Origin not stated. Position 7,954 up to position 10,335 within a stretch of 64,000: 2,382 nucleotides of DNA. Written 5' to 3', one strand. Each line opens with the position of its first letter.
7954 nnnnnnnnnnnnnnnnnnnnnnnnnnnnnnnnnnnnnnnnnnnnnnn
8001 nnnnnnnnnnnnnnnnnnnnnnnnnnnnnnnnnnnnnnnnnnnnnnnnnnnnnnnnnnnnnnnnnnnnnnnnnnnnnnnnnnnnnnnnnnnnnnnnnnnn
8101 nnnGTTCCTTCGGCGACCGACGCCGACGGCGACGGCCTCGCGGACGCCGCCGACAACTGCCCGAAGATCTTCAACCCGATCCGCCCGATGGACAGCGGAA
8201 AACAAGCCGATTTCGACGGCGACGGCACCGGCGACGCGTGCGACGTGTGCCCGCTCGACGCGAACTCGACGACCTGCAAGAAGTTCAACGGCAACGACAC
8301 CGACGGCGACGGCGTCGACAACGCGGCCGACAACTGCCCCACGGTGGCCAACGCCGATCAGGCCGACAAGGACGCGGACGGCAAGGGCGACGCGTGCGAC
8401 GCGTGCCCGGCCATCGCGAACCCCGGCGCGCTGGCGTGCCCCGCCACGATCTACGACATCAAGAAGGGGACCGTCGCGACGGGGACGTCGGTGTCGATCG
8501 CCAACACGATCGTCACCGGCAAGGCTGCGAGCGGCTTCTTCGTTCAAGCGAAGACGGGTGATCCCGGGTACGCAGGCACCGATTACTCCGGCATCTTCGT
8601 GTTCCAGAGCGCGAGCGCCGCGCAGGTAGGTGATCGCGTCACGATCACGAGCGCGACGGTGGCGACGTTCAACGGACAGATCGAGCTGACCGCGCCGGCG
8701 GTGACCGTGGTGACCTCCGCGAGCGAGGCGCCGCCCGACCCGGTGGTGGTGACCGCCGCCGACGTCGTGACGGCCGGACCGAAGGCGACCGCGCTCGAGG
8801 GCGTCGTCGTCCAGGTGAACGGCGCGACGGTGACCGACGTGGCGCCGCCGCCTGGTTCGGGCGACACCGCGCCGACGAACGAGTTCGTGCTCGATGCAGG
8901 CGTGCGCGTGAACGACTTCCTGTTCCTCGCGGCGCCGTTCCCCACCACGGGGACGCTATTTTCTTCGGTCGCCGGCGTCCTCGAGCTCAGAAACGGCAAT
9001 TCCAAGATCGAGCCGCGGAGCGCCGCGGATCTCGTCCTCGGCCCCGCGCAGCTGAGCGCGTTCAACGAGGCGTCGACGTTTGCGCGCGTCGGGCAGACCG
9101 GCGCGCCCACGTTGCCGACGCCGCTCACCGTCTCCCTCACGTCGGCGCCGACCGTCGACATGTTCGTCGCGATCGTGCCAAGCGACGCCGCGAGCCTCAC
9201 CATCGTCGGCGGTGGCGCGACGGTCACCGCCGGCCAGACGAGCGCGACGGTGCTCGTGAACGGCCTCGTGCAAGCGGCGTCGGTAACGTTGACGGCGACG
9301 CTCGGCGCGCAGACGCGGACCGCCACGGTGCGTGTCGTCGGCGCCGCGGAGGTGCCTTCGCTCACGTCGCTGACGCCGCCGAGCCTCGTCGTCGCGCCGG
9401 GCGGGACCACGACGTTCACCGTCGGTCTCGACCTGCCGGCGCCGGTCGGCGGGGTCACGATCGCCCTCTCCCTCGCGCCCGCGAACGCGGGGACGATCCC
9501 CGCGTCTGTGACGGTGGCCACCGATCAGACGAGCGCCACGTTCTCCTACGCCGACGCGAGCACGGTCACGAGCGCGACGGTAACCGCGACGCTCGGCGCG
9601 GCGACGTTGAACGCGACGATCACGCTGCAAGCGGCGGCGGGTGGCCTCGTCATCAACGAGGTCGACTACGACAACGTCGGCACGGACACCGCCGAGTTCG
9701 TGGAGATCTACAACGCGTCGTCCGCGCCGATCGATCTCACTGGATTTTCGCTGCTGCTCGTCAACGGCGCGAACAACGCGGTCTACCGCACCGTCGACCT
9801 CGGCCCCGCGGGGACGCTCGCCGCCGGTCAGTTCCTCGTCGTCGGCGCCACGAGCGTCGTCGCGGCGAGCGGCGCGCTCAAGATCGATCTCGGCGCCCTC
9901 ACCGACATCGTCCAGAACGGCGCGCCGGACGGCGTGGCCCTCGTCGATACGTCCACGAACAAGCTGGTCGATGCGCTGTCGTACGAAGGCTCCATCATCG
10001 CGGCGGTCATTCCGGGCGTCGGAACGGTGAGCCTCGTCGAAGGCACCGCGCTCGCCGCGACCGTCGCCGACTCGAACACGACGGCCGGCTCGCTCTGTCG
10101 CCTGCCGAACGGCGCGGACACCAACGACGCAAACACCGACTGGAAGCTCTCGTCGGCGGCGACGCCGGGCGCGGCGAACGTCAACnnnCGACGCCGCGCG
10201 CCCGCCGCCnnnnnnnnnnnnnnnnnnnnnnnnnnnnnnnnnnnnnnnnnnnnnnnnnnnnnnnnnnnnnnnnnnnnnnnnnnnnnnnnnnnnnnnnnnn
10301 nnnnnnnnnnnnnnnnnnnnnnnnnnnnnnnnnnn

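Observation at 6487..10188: Giant lipoprotein combining an amidohydrolase catalytic domain, thrombospondin type-3 Ca-binding repeats and a lamin-tail domain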

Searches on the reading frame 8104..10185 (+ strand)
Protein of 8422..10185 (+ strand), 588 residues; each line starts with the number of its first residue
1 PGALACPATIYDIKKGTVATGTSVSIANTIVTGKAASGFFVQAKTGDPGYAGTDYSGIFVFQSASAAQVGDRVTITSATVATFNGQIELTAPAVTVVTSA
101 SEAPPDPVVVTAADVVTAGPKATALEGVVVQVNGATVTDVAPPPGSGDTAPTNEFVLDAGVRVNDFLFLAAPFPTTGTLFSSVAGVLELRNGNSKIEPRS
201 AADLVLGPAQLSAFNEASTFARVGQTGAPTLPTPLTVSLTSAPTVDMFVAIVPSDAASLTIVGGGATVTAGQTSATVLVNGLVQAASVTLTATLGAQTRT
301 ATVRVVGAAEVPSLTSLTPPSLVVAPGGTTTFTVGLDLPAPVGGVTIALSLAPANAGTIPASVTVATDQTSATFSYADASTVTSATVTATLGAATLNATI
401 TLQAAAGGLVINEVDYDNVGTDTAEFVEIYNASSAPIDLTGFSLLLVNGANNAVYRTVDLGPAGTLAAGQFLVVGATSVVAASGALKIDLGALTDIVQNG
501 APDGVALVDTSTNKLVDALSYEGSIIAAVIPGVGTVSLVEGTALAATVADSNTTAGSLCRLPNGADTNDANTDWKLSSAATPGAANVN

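Call 32: predict_structure(alignment_id=A2)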
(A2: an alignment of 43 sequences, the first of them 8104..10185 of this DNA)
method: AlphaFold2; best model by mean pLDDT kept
length: 694 residues; sequences in the alignment: 43
mean_pLDDT: 88.9   pTM: 0.51
mean pLDDT of the five models: 88.9, 87.9, 87.0, 86.3, 83.4
residues with pLDDT >= 90: 388; 70-90: 281; 50-70: 22; < 50: 3
segments of 3 or more residues with pLDDT < 50: 510-512
pLDDT, mean of each block of 10 residues (from residue 1): 78 86 70 77 86 79 82 90 89 85 73 92 90 94 94 92 94 92 91 92 87 95 94 96 90 82 90 87 90 91 94 88 81 92 89 95 96 93 96 94 90 92 86 82 93 95 93 95 83 95 82 81 85 91 93 93 95 92 90 89 87 93 92 91 88 81 87 85 90 81
secondary structure, 60 per line:
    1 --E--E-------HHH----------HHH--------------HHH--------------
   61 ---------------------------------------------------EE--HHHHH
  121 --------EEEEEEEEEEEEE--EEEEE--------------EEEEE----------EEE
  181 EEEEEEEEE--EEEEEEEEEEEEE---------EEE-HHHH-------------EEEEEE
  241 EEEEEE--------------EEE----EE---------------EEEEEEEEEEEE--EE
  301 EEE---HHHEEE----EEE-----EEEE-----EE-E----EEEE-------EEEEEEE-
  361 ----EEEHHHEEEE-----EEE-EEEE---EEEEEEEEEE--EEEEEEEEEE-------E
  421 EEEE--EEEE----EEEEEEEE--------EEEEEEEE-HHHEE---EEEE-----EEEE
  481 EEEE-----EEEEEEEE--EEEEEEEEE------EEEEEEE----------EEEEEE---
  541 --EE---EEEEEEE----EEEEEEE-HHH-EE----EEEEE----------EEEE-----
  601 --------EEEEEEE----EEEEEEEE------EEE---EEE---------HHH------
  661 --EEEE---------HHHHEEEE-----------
elements in order (helices of 4 or more, strands of 3 or more residues): H116-120 E129-141 E144-148 E163-167 E178-189 E192-204 E214-216 H218-221 E235-246 E261-263 E285-296 E299-303 E310-312 E317-319 E325-328 E342-345 E353-359 E365-367 E371-374 E380-382 E384-387 E391-400 E403-412 E420-424 E427-430 E435-442 E451-458 E468-471 E477-484 E490-497 E500-508 E515-521 E532-537 E548-554 E559-565 E577-581 E592-595 E609-615 E620-627 E634-636 E640-642 E663-666 H676-679 E680-683
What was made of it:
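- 8449..8730 (+): OB-fold five-stranded beta-barrel, aa ~655-748. AF2 strands lie at aa 668-743 (call 32).
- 8731..9042 (+): Second beta-rich domain, aa ~749-852, with no family assignment. Its first part is covered by the ExeM/NucH match. AF2 secondary structure (call 32).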

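Call 36: fold_search(model_id=the predicted structure, library=pdb)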
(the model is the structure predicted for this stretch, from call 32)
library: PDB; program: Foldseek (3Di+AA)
matches with E <= 10: 1990; with E <= 0.001: 255
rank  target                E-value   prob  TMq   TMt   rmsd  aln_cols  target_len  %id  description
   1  7sqc_F1               1.6e-10  1.00  0.12  0.16  35.9       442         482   12  Ciliary C1 central pair apparatus isolated from Chlamydomonas reinhardtii (released 2022-04-13)
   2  7sqc_F0               2.1e-10  1.00  0.12  0.24  24.9       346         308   12  Ciliary C1 central pair apparatus isolated from Chlamydomonas reinhardtii (released 2022-04-13)
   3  7som_D                1.3e-09  1.00  0.12  0.07  34.0       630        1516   10  Ciliary C2 central pair apparatus isolated from Chlamydomonas reinhardtii (released 2022-04-13)
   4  7sqc_O0               1.8e-09  1.00  0.13  0.09  37.2       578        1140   12  Ciliary C1 central pair apparatus isolated from Chlamydomonas reinhardtii (released 2022-04-13)
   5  9ijj_C                1.9e-09  1.00  0.12  0.09  32.9       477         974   12  In situ structure of the central apparatus in mouse sperm axoneme. (released 2025-06-04)
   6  7sqc_2B               2.6e-09  1.00  0.12  0.11  37.1       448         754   12  Ciliary C1 central pair apparatus isolated from Chlamydomonas reinhardtii (released 2022-04-13)
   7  7sqc_2A               6.3e-09  1.00  0.12  0.11  45.2       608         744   12  Ciliary C1 central pair apparatus isolated from Chlamydomonas reinhardtii (released 2022-04-13)
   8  9ijj_E                9.8e-09  1.00  0.12  0.16  33.1       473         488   12  In situ structure of the central apparatus in mouse sperm axoneme. (released 2025-06-04)
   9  7ahs_B                1.4e-08  1.00  0.14  0.28  24.8       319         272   10  titin-N2A Ig81-Ig83 (released 2021-03-24)
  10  5jdd                  2.0e-08  1.00  0.11  0.24  22.6       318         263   14  Crystal structure of I9-I11 tandem from titin (P212121) (released 2016-09-14)
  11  9ijj_h                5.1e-08  1.00  0.13  0.08  31.8       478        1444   11  In situ structure of the central apparatus in mouse sperm axoneme. (released 2025-06-04)
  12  7ahs_A                5.7e-08  1.00  0.13  0.28  21.4       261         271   10  titin-N2A Ig81-Ig83 (released 2021-03-24)
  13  9ijj_4A               1.2e-07  1.00  0.12  0.04  26.1       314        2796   11  In situ structure of the central apparatus in mouse sperm axoneme. (released 2025-06-04)
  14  2xyc                  1.2e-07  1.00  0.18  0.33  12.8       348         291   13  CRYSTAL STRUCTURE OF NCAM2 IGIV-FN3I (released 2011-02-23)
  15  5xwt_C                1.4e-07  1.00  0.11  0.18  29.6       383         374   13  Crystal structure of PTPdelta Ig1-Fn1 in complex with SALM5 LRR-Ig (released 2018-06-06)
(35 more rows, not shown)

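Call 38: search_solved_structures(query=window:8422-10185:+, max_evalue=1, show_alignments=0)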
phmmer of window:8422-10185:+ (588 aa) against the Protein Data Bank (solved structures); distinct sequences matched with E-value up to 1: 0.

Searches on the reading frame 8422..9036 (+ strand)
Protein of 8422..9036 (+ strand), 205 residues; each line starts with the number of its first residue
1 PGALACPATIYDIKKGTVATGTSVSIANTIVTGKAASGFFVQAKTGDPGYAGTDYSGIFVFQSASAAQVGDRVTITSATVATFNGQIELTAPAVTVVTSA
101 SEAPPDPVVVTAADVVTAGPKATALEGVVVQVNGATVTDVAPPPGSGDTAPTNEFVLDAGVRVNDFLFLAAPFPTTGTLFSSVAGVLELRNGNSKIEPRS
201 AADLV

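Call 37: search_protein_families(library=pfam, proteins=[window:8422-9036:+], max_evalue=10)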
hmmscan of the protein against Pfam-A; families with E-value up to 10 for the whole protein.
window:8422-9036:+ (205 aa): 0 families

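Call 40: search_protein_families(library=ncbifam, proteins=[window:8422-9036:+], max_evalue=1)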
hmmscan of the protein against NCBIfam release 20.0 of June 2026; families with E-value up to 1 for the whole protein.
window:8422-9036:+ (205 aa): 2 families
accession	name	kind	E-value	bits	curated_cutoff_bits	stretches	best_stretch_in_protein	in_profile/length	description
NF033681.1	ExeM_NucH_DNase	subfamily_domain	8.4e-10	38.1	300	1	31-139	5-116/546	ExeM/NucH family extracellular endonuclease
NF005048.0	PRK06461.1-1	equivalog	0.17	12.3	230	1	64-103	60-99/148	single-stranded DNA-binding protein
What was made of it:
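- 8731..9042 (+): ExeM_NucH match (call 40).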

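Call 55: search_dna_similar(query=window:8434-9036:+, collection=plasmids, mode=protein, max_evalue=0.001, max_rows=25)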
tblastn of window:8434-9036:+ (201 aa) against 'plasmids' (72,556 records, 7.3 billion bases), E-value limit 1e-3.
No match.
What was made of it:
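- Tried and rejected: tblastn of the OB region against plasmids gave no match (call 55).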

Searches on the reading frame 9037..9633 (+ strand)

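Call 37: search_protein_families(library=pfam, proteins=[window:9037-9633:+], max_evalue=10)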
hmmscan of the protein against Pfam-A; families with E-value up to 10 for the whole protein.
window:9037-9633:+ (199 aa): 4 families
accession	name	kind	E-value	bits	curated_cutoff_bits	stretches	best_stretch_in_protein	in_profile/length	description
PF06280.18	fn3_5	-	0.014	16.5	27.6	1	82-135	25-82/112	Fn3-like domain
PF02120.21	Flg_hook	-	0.11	12.8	29.8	1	141-176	14-49/85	Flagellar hook-length control protein FliK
PF22544.2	HYDIN_VesB_CFA65-like_Ig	-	0.17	12.5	25.5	1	94-132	33-71/100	HYDIN/CFA65/VesB-like, Ig-like domain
PF13944.12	Calycin_like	-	0.44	11.3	30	1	141-198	52-107/124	Calycin-like beta-barrel domain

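Call 40: search_protein_families(library=ncbifam, proteins=[window:9037-9633:+], max_evalue=1)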
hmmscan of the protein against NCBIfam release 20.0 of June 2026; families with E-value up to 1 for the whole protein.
window:9037-9633:+ (199 aa): 0 families

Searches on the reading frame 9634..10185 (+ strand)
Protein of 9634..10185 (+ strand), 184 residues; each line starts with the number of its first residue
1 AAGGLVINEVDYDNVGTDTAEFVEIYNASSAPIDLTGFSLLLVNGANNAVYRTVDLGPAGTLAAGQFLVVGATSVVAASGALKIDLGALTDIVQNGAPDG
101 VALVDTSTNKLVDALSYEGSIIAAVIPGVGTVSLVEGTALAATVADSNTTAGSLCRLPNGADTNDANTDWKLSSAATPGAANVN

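Call 40: search_protein_families(library=ncbifam, proteins=[window:9634-10185:+], max_evalue=1)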
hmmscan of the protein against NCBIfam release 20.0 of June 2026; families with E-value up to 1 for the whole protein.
window:9634-10185:+ (184 aa): 1 family
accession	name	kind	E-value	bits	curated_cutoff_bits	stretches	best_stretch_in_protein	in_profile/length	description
NF033680.1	exonuc_ExeM-GG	exception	0.00022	19.4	1300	1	16-115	34-127/884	extracellular exonuclease ExeM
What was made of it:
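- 9628..10188 (+): Lamin-tail domain with a conserved C-terminal extension, aa 1048-1233, plus the stop codon. There is no MYXO-CTERM tag. There is a weak match to the ExeM LTD at E 2e-4 (call 40).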
